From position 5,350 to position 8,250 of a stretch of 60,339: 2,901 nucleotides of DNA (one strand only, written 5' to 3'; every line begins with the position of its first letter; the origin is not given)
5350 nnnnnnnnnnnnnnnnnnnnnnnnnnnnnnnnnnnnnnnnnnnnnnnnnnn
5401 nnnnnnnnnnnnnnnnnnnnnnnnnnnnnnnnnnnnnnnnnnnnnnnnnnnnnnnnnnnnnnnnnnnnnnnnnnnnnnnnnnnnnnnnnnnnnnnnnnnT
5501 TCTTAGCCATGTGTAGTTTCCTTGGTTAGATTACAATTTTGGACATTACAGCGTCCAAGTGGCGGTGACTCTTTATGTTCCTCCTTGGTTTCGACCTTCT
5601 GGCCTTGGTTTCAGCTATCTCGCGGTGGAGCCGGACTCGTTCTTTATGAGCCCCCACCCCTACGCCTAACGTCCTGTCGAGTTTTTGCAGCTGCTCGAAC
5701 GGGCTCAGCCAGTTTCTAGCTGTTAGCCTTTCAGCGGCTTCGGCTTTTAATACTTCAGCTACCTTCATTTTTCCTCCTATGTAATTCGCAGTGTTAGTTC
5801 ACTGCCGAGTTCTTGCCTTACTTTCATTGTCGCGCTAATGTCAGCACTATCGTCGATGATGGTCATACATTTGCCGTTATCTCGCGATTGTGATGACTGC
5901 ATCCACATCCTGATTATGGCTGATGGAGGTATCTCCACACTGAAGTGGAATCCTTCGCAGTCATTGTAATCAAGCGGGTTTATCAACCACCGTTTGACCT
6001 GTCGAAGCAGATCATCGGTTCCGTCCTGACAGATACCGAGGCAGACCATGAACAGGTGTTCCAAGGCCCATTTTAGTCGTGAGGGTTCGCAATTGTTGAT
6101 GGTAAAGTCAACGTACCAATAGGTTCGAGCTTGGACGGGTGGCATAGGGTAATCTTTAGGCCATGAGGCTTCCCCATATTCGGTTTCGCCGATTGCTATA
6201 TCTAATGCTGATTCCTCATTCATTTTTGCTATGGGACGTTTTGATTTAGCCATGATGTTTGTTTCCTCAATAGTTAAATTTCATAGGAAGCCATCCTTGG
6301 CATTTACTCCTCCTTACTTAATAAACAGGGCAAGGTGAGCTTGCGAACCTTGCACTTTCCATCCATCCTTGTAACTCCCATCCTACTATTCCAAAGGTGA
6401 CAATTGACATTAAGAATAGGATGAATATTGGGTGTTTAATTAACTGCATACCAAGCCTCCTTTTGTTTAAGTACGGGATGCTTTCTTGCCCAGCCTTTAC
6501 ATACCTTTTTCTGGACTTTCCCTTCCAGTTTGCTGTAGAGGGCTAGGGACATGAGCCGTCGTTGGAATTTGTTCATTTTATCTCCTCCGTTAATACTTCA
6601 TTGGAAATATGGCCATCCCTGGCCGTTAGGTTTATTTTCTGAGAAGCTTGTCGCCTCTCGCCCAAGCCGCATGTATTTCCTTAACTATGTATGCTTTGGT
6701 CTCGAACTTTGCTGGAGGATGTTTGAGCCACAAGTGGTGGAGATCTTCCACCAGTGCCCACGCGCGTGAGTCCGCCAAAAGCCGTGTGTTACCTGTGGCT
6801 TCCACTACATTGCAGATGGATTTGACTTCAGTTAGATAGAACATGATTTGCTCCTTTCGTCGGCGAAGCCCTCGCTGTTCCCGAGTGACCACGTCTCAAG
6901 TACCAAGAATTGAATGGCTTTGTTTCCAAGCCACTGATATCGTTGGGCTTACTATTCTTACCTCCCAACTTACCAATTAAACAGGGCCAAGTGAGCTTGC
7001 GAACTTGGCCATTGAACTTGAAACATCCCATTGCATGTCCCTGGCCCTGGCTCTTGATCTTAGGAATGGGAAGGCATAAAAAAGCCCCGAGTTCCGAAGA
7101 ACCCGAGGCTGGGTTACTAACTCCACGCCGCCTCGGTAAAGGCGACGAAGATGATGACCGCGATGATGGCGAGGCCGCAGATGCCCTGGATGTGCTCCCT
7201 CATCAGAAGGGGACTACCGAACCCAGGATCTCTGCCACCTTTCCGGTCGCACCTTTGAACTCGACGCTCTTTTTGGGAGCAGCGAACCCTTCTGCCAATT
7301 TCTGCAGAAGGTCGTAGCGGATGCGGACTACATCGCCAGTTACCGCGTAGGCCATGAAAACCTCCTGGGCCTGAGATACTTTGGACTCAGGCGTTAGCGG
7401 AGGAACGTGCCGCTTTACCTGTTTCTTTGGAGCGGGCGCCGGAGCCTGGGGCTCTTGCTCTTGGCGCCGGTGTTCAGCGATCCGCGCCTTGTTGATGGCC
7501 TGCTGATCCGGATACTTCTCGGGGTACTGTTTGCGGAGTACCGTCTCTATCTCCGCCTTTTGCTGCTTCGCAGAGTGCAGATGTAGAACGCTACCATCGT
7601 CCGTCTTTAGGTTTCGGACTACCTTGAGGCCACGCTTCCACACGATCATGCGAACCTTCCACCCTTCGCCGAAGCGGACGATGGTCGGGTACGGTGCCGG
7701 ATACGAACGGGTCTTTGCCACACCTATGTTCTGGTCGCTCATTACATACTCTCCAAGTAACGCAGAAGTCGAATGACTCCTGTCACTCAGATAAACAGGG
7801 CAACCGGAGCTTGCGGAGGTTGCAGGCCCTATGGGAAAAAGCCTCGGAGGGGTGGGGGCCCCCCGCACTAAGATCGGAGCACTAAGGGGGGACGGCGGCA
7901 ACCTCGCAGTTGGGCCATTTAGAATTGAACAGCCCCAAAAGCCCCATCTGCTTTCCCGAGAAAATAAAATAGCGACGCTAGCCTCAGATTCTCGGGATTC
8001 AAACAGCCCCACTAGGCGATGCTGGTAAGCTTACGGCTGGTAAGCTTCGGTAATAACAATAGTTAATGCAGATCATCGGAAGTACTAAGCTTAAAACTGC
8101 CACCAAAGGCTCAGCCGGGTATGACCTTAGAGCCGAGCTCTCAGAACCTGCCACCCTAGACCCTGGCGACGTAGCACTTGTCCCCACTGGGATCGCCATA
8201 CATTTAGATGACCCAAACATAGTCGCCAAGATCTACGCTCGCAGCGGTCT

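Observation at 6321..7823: Three copies of a conserved hairpin with compensatory stem changes and a conserved 10-nt loop in the early leftward operon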

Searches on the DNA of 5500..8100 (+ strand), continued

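Call 70: search_dna_similar(query=window:6305-6360:-, collection=phages, mode=distant, max_evalue=10, max_rows=15)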
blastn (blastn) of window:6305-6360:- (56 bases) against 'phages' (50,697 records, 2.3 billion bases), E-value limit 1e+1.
Records with a match: 15; places in all: 15; records where one place covers at least 80% of the query: 0.
Best place of each record, by identity: >=99% 15.
By first word of the organism name: Klebsiella 7; Gordonia 6; Staphylococcus 1; Microvirus 1.
By host as written in the record: Klebsiella pneumoniae 4; Gordonia terrae 3612 4; Gordonia Terrae CAG3 2; Staphylococcus pseudintermedius 1; porcine 1; Klebsiella pneumoniae 8110W-B 1; Klebsiella pneumoniae subsp. pneumoniae 1; Klebsiella pneumoniae KBN10P07398 1.
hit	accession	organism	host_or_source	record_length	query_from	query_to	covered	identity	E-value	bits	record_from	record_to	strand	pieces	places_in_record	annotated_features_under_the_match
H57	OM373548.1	Staphylococcus phage vB_SpsM-DH2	Staphylococcus pseudintermedius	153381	37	56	36%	100.0%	4e-1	37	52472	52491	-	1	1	record has no annotation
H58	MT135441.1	Microvirus sp.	porcine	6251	34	52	34%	100.0%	1e+0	36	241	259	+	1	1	none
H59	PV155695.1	Klebsiella phage KP-C01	Klebsiella pneumoniae 8110W-B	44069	39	56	32%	100.0%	4e+0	34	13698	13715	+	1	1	tail fiber protein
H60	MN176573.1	Klebsiella phage vB_KpnP_IME337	Klebsiella pneumoniae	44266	39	56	32%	100.0%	4e+0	34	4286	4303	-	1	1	putative tail fiber protein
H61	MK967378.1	Gordonia phage Trax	Gordonia terrae 3612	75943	10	27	32%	100.0%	4e+0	34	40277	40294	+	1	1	58: hypothetical protein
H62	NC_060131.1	Gordonia phage Neville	Gordonia terrae 3612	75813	10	27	32%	100.0%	4e+0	34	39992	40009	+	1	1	59: hypothetical protein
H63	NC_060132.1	Gordonia phage Trax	Gordonia terrae 3612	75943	10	27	32%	100.0%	4e+0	34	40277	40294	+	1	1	58: hypothetical protein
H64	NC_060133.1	Gordonia phage Rabbitrun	Gordonia Terrae CAG3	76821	10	27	32%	100.0%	4e+0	34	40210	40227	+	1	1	59: hypothetical protein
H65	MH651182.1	Gordonia phage Neville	Gordonia terrae 3612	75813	10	27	32%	100.0%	4e+0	34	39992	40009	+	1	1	59: hypothetical protein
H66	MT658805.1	Gordonia phage Rabbitrun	Gordonia Terrae CAG3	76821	10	27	32%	100.0%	4e+0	34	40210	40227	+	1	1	59: hypothetical protein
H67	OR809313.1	Klebsiella phage KA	Klebsiella pneumoniae subsp. pneumoniae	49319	39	56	32%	100.0%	4e+0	34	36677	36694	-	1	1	putative tail fiber protein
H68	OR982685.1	Klebsiella phage KP-PHA-Meh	Klebsiella pneumoniae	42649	39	56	32%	100.0%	4e+0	34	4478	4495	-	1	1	putative tail fiber protein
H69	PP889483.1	Klebsiella phage phi1_146033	Klebsiella pneumoniae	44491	39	56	32%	100.0%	4e+0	34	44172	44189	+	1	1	tail fiber protein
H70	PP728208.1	Klebsiella phage vB_KpnP_W17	Klebsiella pneumoniae KBN10P07398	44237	39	56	32%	100.0%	4e+0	34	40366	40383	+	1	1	record has no annotation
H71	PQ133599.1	Klebsiella phage P19-411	Klebsiella pneumoniae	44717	39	56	32%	100.0%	4e+0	34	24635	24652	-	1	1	hypothetical protein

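Call 87: search_with_rna_model(model_id=R1, sources=[L310, L311], max_evalue=1, filters=off, show_alignments=6)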
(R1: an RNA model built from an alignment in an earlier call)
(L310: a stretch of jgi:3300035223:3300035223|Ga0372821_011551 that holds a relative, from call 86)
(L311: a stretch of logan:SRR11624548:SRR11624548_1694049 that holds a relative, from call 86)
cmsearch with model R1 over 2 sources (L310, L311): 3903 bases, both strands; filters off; matches with E-value up to 1: 4.
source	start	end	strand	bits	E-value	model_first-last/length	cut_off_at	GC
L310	1431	1478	+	60.1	4.7e-18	1-48/48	no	0.48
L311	1409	1456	+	60.1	4.7e-18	1-48/48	no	0.48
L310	617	664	+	56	1e-16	1-48/48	no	0.58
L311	595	642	+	56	1e-16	1-48/48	no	0.58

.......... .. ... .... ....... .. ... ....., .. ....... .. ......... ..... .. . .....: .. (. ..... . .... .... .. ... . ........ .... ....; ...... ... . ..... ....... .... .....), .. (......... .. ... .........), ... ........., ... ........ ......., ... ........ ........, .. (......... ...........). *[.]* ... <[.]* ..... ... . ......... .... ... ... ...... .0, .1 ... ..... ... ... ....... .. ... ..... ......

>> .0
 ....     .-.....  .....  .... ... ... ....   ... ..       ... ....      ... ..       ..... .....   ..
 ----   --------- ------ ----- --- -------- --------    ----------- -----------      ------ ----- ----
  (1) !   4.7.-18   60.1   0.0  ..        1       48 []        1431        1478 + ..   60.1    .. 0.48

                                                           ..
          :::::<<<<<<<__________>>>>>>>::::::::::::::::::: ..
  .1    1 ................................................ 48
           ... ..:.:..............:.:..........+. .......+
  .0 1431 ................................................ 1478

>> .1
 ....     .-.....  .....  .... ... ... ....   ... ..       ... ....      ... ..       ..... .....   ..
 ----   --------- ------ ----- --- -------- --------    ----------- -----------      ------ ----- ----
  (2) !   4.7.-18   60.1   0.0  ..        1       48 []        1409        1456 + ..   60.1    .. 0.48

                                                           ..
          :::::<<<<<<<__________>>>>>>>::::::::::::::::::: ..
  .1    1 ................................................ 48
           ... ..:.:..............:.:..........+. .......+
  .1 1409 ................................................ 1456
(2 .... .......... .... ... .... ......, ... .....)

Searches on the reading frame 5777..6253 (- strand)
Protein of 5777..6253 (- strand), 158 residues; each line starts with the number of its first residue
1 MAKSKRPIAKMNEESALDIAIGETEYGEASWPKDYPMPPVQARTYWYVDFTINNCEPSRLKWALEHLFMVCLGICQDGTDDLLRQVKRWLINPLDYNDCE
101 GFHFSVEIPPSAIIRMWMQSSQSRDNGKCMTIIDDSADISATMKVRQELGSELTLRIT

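Call 7: search_protein_families(library=phrogs, proteins=[window:5777-6253:-], max_evalue=0.001)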
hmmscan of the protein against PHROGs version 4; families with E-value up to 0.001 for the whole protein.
window:5777-6253:- (158 aa): 0 families

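Call 32: find_encoding_contigs(protein=window:5777-6253:-, flank=10000, max_places=10)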
Protein window:5777-6253:- (158 aa): 3 contigs read that carry it; 2 places shown.
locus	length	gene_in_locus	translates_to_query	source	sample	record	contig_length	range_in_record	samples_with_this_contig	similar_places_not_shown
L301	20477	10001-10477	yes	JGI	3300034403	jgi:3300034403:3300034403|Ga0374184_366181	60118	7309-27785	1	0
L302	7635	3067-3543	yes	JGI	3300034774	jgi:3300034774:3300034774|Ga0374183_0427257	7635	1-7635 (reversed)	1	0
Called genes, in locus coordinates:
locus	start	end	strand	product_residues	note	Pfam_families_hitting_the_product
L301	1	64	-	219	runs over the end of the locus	PF24175:SU10_adaptor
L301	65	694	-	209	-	-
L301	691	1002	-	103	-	-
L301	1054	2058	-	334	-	PF25209:Phage_capsid_4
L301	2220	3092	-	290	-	-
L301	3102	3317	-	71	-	-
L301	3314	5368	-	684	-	PF23899:SU10_portal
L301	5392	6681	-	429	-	PF03237:Terminase_6N, PF17289:Terminase_6C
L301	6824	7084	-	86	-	-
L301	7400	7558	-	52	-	-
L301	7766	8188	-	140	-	PF00692:dUTPase, PF22769:DCD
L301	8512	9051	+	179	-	-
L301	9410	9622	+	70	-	-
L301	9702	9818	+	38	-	-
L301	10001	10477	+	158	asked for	-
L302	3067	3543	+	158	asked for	-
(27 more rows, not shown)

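Call 35: search_protein_families(library=pfam, proteins=[window:5777-6253:-], max_evalue=0.1)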
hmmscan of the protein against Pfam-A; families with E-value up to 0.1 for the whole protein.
window:5777-6253:- (158 aa): 1 family
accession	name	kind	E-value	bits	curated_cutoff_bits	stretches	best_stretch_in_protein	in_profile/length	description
PF21237.2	Pus10_N_euk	-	0.052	13.7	26.5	0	69-116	2-48/175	Eukaryotic Pus10, N-terminal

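Call 43: find_related_loci(query=window:5777-6253:-, collection=viral_contigs, flank=4000)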
Query window:5777-6253:- (158 aa) in viral_contigs; peptide patterns used: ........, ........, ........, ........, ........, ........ (x = any residue, [..] = any of these).
1 stretches matched a pattern, but none encodes a relative of the query by tblastn (E <= 1e-3).

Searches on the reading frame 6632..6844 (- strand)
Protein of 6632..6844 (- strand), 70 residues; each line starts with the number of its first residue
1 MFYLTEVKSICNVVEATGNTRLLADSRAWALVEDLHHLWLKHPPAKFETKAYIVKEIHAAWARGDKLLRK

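Call 7: search_protein_families(library=phrogs, proteins=[window:6632-6844:-], max_evalue=0.001)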
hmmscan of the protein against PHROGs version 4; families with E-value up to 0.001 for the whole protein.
window:6632-6844:- (70 aa): 0 families

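Call 35: search_protein_families(library=pfam, proteins=[window:6632-6844:-], max_evalue=0.1)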
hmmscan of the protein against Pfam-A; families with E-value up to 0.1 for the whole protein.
window:6632-6844:- (70 aa): 0 families

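Call 86: find_encoding_contigs(protein=window:6632-6844:-, flank=5000, max_places=10)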
Protein window:6632-6844:- (70 aa): 5 contigs read that carry it; 3 places shown.
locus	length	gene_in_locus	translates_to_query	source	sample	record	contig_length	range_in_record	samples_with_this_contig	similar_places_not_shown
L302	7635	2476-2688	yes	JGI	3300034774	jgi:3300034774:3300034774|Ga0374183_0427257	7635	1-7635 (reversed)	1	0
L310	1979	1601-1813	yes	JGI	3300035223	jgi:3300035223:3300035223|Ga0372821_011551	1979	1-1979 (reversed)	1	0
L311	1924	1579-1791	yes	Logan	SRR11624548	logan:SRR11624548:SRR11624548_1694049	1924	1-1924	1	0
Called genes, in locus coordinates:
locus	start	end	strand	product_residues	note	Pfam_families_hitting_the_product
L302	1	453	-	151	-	?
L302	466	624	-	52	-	-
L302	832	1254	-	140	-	PF00692:dUTPase, PF22769:DCD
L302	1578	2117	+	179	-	-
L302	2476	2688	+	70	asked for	-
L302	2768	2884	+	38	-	-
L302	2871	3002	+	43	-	-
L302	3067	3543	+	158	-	-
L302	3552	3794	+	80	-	-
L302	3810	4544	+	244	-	-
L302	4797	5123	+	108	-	-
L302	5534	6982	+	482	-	PF00476:DNA_pol_A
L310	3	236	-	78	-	?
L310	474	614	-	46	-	-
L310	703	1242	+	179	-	-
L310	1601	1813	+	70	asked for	-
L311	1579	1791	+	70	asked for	-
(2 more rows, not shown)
